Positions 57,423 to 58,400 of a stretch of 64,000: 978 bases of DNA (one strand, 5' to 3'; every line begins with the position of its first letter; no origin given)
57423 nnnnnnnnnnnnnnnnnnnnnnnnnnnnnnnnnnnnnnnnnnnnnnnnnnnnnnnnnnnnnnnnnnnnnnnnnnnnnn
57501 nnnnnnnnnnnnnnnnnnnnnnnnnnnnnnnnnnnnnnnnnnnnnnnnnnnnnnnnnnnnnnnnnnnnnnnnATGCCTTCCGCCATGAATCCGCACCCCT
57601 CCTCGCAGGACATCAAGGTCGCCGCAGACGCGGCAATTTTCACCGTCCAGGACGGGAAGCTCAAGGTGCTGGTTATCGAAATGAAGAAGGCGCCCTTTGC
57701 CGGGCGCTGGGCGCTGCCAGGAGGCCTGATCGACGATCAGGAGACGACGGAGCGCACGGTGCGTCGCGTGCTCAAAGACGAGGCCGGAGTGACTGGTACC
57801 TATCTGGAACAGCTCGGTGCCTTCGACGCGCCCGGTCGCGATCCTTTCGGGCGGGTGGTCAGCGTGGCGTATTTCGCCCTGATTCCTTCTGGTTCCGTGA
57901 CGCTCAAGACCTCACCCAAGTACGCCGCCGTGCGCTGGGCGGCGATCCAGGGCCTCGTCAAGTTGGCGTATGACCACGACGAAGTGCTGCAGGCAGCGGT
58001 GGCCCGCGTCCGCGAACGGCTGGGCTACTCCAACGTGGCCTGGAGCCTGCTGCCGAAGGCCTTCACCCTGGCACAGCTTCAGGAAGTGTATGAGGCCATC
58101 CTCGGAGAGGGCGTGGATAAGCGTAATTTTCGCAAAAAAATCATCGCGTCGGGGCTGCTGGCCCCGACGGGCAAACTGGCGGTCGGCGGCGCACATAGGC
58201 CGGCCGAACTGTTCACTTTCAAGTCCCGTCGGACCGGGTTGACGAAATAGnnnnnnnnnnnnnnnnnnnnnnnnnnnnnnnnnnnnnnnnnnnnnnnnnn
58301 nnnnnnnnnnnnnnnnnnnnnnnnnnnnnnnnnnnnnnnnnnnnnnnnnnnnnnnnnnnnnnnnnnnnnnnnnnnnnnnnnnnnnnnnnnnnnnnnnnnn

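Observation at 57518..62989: Complete NrtR-headed NAD salvage operon with candidate operator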

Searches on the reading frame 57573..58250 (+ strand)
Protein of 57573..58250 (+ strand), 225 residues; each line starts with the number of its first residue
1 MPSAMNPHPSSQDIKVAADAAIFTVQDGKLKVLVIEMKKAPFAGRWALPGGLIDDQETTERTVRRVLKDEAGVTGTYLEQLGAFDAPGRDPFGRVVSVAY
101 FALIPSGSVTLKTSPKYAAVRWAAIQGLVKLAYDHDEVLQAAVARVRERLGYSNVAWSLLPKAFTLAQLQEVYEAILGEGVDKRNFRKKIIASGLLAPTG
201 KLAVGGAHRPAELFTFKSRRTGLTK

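Call 3: search_protein_families(library=pfam, proteins=[window:57573-58250:+], max_evalue=0.01)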
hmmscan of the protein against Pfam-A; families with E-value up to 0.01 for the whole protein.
window:57573-58250:+ (225 aa): 3 families
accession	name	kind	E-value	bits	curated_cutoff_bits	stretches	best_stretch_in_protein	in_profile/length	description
PF21906.2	NrtR_WHD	-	1.4e-23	83.2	27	1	158-216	3-61/61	NrtR DNA-binding winged helix domain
PF00293.34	NUDIX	-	6.5e-16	59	21.1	1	20-138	6-130/134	NUDIX domain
PF19368.5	AraR_C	-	9e-13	48.7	23.8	1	152-218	1-68/82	AraR C-terminal winged HTH domain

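Call 4: search_protein_families(library=ncbifam, proteins=[window:57573-58250:+], max_evalue=0.01)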
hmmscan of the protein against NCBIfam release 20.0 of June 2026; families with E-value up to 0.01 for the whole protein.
window:57573-58250:+ (225 aa): 15 families
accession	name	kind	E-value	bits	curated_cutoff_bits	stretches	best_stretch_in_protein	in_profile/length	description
NF050029.2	TransRepNtr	equivalog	8.9e-44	149.8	400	1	17-217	23-226/245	ADPR responsive transcriptional repressor NtrR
NF003786.0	PRK05379.1-2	equivalog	1.9e-08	33.9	397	1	16-128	219-335/354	bifunctional nicotinamide-nucleotide adenylyltransferase/Nudix hydroxylase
NF003790.0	PRK05379.2-2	equivalog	3.3e-08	33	403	1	15-124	217-328/354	bifunctional nicotinamide mononucleotide adenylyltransferase/ADP-ribose pyrophosphatase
NF003791.0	PRK05379.2-3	equivalog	4.8e-08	32.6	409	1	17-110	204-299/340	bifunctional nicotinamide-nucleotide adenylyltransferase/Nudix hydroxylase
NF003788.0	PRK05379.1-5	equivalog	9.9e-07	28.4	354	1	16-130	214-331/351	bifunctional nicotinamide-nucleotide adenylyltransferase/Nudix hydroxylase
NF003787.0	PRK05379.1-4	equivalog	2.2e-06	26.9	449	1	25-130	216-326/346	bifunctional nicotinamide-nucleotide adenylyltransferase/Nudix hydroxylase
NF008044.0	PRK10776.1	equivalog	4.2e-06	26.7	148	1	38-84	25-71/130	8-oxo-dGTP diphosphatase MutT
NF006530.0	PRK08999.1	equivalog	4.6e-06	25.9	245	1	14-79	6-68/315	Nudix family hydrolase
TIGR00586.1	mutt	equivalog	1.6e-05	24.9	97.9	1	38-82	26-70/129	8-oxo-dGTP diphosphatase MutT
NF041652.1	Nud_hyd_Dein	equivalog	6.4e-05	23.2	200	1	10-85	5-84/152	Nudix hydrolase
NF008736.0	PRK11762.1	equivalog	0.00036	20.1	169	1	31-83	61-113/186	ADP compounds hydrolase NudE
NF003785.0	PRK05379.1-1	equivalog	0.00066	19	418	1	31-98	215-288/347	bifunctional nicotinamide-nucleotide adenylyltransferase/Nudix hydroxylase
NF012016.0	PRK15472.1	equivalog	0.00071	19.3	95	1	28-72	15-59/141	nucleoside triphosphatase NudI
NF007834.0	PRK10546.1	equivalog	0.0058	16.5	156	1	20-76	8-62/135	pyrimidine (deoxy)nucleoside triphosphate diphosphatase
NF001938.0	PRK00714.1-5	equivalog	0.0083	15.5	116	0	43-75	44-76/172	RNA pyrophosphohydrolase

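Call 20: find_related_loci(query=window:57573-58250:+, collection=genome_contigs, flank=8000)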
Query window:57573-58250:+ (225 aa) in genome_contigs; peptide patterns used: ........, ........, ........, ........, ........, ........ (x = any residue, [..] = any of these).
280 stretches matched a pattern; 29 encode a relative of the query (tblastn E <= 1e-3); 29 distinct loci.
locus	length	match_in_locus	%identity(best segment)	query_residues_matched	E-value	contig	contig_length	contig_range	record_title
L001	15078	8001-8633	55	9-219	2e-74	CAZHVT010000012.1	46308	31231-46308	MAG TPA_asm: uncultured Gammaproteobacteria bacterium isolate SRP200020_co3_78 genome assembly, contig: NODE_1051_length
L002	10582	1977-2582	52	16-217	7e-70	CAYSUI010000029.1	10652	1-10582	MAG TPA_asm: uncultured Candidatus Saccharibacteria bacterium isolate SRP298887_co1_137 genome assembly, contig: NODE_68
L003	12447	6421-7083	47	4-220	1e-58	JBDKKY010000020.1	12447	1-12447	MAG: Candidatus Parcubacteria bacterium isolate hopbrook_2019_sw_WHONDRS-S19S_0012_A_bin.8 scaffold_0000259, whole genom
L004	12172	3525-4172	46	7-223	1e-57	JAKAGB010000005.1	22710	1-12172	MAG: bacterium isolate WY2.bin141 NODE_3020_length_22710_cov_3.554931, whole genome shotgun sequence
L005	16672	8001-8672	45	1-220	4e-57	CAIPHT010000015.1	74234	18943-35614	Candidatus Vogelbacteria bacterium isolate MJ-2014_bin-1736 genome assembly, contig: bin-1736:15/20, whole genome shotgu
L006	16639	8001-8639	44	6-216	3e-53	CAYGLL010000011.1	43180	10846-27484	MAG TPA_asm: uncultured Candidatus Saccharibacteria bacterium isolate ERP113451_co5_314 genome assembly, contig: NODE_34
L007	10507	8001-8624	46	16-220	4e-53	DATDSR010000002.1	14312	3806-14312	MAG TPA_asm: Candidatus Paceibacterota bacterium isolate SMAG_U8008 k141_1176924, whole genome shotgun sequence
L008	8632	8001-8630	44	5-210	8e-53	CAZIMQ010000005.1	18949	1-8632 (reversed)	MAG TPA_asm: uncultured Candidatus Saccharibacteria bacterium isolate SRP292972_co3_8 genome assembly, contig: NODE_1500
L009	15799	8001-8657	42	8-220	2e-52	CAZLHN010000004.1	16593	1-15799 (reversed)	MAG TPA_asm: uncultured Candidatus Saccharibacteria bacterium isolate binchicken_co54_336 genome assembly, contig: NODE_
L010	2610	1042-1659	47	16-219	8e-52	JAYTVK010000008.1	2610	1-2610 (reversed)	MAG: Candidatus Lloydbacteria bacterium isolate GFS_5687 GFS_5687_7, whole genome shotgun sequence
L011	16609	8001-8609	42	16-220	3e-50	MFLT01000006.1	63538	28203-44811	MAG: Candidatus Kaiserbacteria bacterium RIFCSPLOWO2_01_FULL_45_25 rifcsplowo2_01_scaffold_2019, whole genome shotgun se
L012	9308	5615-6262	42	7-218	3e-50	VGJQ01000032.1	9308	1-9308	MAG: Candidatus Kaiserbacteria bacterium isolate M_DeepCast_65m_m1_095 M_DeepCast_65m_m1_095_Ga0194120_10013608, whole g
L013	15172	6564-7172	43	16-220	5e-49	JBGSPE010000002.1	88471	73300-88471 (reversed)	MAG: Candidatus Paceibacteria bacterium isolate JTS-AC297 k141_2292317, whole genome shotgun sequence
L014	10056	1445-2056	44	16-220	2e-48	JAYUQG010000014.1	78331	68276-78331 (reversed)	MAG: bacterium isolate GL114_DN_metabat_102 GL114_DN_metabat_102_13, whole genome shotgun sequence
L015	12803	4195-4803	41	16-220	4e-48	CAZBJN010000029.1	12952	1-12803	MAG TPA_asm: uncultured Candidatus Saccharibacteria bacterium isolate SRP062349_co2_256 genome assembly, contig: NODE_26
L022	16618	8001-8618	40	16-218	2e-44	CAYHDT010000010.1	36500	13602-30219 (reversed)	MAG TPA_asm: uncultured Candidatus Saccharibacteria bacterium isolate ERP119705_co10_179 genome assembly, contig: NODE_9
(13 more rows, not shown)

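Call 31: list_cluster_members(proteins=[P0001, window:57573-58250:+, window:58349-59185:+, window:60887-61624:+, window:2973-5768:+])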
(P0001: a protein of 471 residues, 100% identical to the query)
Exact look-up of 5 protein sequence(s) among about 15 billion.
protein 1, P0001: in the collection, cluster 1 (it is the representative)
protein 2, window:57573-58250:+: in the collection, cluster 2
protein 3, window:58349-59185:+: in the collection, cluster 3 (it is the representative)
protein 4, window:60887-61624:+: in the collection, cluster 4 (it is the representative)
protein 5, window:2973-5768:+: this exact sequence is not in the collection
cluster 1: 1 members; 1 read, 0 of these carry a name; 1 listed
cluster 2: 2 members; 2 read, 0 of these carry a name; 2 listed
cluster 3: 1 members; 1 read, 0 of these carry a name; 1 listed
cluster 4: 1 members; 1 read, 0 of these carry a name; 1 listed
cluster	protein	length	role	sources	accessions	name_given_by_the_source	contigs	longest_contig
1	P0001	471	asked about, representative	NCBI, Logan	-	-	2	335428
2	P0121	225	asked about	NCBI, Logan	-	-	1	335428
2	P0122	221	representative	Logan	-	-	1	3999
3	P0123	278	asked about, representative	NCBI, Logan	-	-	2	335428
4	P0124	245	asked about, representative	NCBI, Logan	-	-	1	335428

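Call 65: search_solved_structures(query=window:57573-58250:+, max_evalue=0.001, show_alignments=1)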
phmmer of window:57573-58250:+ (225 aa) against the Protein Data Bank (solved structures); distinct sequences matched with E-value up to 0.001: 12.
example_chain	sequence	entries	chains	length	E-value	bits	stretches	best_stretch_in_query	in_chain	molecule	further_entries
5bs6_A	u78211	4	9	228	1.4e-40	142.4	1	6-219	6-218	transcriptional regulator AraR | transcriptional factor AraR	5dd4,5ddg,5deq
3gz5_A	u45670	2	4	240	3.5e-30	108.4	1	16-218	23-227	MutT/nudix family protein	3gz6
2fml_A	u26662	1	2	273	2.4e-23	86.1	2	23-106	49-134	MutT/nudix family protein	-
3gz8_A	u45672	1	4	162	3.9e-18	69.1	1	16-149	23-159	MutT/nudix family protein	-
3i9x_A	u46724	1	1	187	3.5e-16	62.7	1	40-149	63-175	mutT/nudix family protein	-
7q91_A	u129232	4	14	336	1.2e-13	54.4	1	133-218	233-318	NADQ transcription factor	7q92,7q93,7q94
4dyw_A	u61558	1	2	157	7.4e-09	38.7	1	15-129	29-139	MutT/NUDIX family protein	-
2yyh_A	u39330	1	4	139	6.6e-08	35.6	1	21-139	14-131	8-OXO-dGTPase domain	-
2qjo_A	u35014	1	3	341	4.2e-07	33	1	25-143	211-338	Bifunctional NMN adenylyltransferase/Nudix hydrolase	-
6glk_A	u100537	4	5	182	0.00028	23.8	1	33-83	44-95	7,8-dihydro-8-oxoguanine triphosphatase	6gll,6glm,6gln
5zrc_A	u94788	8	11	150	0.00057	22.8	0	29-124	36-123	Putative mutator protein MutT2/NUDIX hydrolase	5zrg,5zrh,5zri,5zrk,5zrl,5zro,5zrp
3ees_A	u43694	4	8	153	0.00089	22.1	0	23-75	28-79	Probable pyrophosphohydrolase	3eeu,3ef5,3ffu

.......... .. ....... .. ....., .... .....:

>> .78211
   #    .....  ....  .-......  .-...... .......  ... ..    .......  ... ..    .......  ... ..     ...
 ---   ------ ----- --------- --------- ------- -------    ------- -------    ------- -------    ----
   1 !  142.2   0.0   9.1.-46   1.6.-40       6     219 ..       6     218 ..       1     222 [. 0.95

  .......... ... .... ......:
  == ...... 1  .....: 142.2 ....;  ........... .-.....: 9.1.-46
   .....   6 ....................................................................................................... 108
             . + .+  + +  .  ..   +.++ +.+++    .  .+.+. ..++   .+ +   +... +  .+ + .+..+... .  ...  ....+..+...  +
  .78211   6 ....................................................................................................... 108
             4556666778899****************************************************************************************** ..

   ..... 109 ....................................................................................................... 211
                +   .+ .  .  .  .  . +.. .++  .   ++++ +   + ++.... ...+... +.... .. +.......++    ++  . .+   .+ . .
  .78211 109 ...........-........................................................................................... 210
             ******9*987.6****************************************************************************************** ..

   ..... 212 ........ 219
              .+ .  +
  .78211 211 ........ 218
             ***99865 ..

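Call 78: search_protein_families(library=pfam, proteins=[L009:9993-10889:+, L012:6420-7319:+, L022:8734-9681:+, L001:9115-9942:+, L004:5548-6363:+], max_evalue=0.001)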
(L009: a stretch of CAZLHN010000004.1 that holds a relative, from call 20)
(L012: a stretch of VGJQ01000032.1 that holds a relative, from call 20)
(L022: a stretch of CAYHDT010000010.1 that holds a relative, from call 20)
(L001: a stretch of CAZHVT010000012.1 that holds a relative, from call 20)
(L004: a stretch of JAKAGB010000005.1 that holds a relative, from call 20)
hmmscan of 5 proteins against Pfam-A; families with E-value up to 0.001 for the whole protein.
L009:9993-10889:+ (298 aa): 1 family
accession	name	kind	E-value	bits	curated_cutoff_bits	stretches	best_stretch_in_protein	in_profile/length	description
PF00293.34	NUDIX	-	4.9e-13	49.7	21.1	1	163-281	3-121/134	NUDIX domain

L012:6420-7319:+ (299 aa): 1 family
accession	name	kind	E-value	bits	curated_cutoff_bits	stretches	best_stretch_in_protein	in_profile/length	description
PF00293.34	NUDIX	-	8.2e-13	49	21.1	1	164-286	4-129/134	NUDIX domain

L022:8734-9681:+ (315 aa): 2 families
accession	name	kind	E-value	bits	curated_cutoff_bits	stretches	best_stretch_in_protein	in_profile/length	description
PF00293.34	NUDIX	-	1.7e-10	41.4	21.1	1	176-299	8-133/134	NUDIX domain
PF22327.2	Nudt16-like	-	0.00063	20.2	27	0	168-232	6-68/161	U8 snoRNA-decapping enzyme-like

L001:9115-9942:+ (275 aa): 1 family
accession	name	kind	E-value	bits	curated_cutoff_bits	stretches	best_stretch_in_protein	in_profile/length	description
PF00300.27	His_Phos_1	-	8e-28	97.9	21.7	1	15-201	1-170/194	Histidine phosphatase superfamily (branch 1)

L004:5548-6363:+ (271 aa): 1 family
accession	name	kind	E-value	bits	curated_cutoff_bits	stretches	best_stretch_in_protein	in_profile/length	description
PF13672.11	PP2C_2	-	5.2e-12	46.2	24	1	33-218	12-192/209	Protein phosphatase 2C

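Call 79: search_protein_families(library=ncbifam, proteins=[L009:9993-10889:+, L012:6420-7319:+, L022:8734-9681:+], max_evalue=0.001)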
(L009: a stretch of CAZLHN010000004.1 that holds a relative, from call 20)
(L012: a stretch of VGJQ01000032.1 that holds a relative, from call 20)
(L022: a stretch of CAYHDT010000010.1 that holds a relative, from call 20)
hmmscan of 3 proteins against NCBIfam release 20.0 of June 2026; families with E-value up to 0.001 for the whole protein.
L009:9993-10889:+ (298 aa): 4 families
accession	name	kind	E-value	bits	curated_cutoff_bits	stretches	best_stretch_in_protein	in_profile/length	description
NF003788.0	PRK05379.1-5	equivalog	2.9e-05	23.5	354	0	176-290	224-346/351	bifunctional nicotinamide-nucleotide adenylyltransferase/Nudix hydroxylase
NF001299.0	PRK00241.1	equivalog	8e-05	22.2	158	1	163-231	135-199/263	NAD(+) diphosphatase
NF003786.0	PRK05379.1-2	equivalog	0.00073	18.8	397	0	8-75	17-83/354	bifunctional nicotinamide-nucleotide adenylyltransferase/Nudix hydroxylase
NF003785.0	PRK05379.1-1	equivalog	0.00098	18.4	418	0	7-65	4-61/347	bifunctional nicotinamide-nucleotide adenylyltransferase/Nudix hydroxylase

L012:6420-7319:+ (299 aa): 4 families
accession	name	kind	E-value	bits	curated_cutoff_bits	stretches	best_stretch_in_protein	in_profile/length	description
NF003787.0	PRK05379.1-4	equivalog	1.2e-07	31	449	0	8-63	13-66/346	bifunctional nicotinamide-nucleotide adenylyltransferase/Nudix hydroxylase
NF001299.0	PRK00241.1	equivalog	2.8e-05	23.7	158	1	156-230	128-198/263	NAD(+) diphosphatase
TIGR01526.1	nadR_NMN_Atrans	equivalog_domain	0.00024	20.5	341.15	1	5-92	2-96/325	nicotinamide-nucleotide adenylyltransferase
NF002243.0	PRK01153.1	subfamily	0.00074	19.1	127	0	7-65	3-59/175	nicotinamide-nucleotide adenylyltransferase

L022:8734-9681:+ (315 aa): 6 families
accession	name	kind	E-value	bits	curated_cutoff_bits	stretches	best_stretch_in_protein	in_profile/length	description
NF003791.0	PRK05379.2-3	equivalog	3.4e-15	56.1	409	1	9-173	6-173/340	bifunctional nicotinamide-nucleotide adenylyltransferase/Nudix hydroxylase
NF003786.0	PRK05379.1-2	equivalog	9.4e-14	51.4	397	2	15-100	21-107/354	bifunctional nicotinamide-nucleotide adenylyltransferase/Nudix hydroxylase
NF003788.0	PRK05379.1-5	equivalog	1.3e-11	44.4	354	2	20-109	15-102/351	bifunctional nicotinamide-nucleotide adenylyltransferase/Nudix hydroxylase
NF003787.0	PRK05379.1-4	equivalog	7.6e-11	41.6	449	1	163-288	201-327/346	bifunctional nicotinamide-nucleotide adenylyltransferase/Nudix hydroxylase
NF002243.0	PRK01153.1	subfamily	1.1e-05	25.1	127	1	22-76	12-66/175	nicotinamide-nucleotide adenylyltransferase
TIGR01526.1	nadR_NMN_Atrans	equivalog_domain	0.00095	18.5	341.15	0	22-99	13-96/325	nicotinamide-nucleotide adenylyltransferase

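Call 81: search_solved_structures(query=window:57573-58250:+, max_evalue=1e-25, show_alignments=2)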
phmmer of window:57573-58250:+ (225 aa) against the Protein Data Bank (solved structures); distinct sequences matched with E-value up to 1e-25: 2.
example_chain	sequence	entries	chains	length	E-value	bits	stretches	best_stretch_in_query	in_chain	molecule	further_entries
5bs6_A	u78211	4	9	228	1.4e-40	142.4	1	6-219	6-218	transcriptional regulator AraR | transcriptional factor AraR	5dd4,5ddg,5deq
3gz5_A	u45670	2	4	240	3.5e-30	108.4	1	16-218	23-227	MutT/nudix family protein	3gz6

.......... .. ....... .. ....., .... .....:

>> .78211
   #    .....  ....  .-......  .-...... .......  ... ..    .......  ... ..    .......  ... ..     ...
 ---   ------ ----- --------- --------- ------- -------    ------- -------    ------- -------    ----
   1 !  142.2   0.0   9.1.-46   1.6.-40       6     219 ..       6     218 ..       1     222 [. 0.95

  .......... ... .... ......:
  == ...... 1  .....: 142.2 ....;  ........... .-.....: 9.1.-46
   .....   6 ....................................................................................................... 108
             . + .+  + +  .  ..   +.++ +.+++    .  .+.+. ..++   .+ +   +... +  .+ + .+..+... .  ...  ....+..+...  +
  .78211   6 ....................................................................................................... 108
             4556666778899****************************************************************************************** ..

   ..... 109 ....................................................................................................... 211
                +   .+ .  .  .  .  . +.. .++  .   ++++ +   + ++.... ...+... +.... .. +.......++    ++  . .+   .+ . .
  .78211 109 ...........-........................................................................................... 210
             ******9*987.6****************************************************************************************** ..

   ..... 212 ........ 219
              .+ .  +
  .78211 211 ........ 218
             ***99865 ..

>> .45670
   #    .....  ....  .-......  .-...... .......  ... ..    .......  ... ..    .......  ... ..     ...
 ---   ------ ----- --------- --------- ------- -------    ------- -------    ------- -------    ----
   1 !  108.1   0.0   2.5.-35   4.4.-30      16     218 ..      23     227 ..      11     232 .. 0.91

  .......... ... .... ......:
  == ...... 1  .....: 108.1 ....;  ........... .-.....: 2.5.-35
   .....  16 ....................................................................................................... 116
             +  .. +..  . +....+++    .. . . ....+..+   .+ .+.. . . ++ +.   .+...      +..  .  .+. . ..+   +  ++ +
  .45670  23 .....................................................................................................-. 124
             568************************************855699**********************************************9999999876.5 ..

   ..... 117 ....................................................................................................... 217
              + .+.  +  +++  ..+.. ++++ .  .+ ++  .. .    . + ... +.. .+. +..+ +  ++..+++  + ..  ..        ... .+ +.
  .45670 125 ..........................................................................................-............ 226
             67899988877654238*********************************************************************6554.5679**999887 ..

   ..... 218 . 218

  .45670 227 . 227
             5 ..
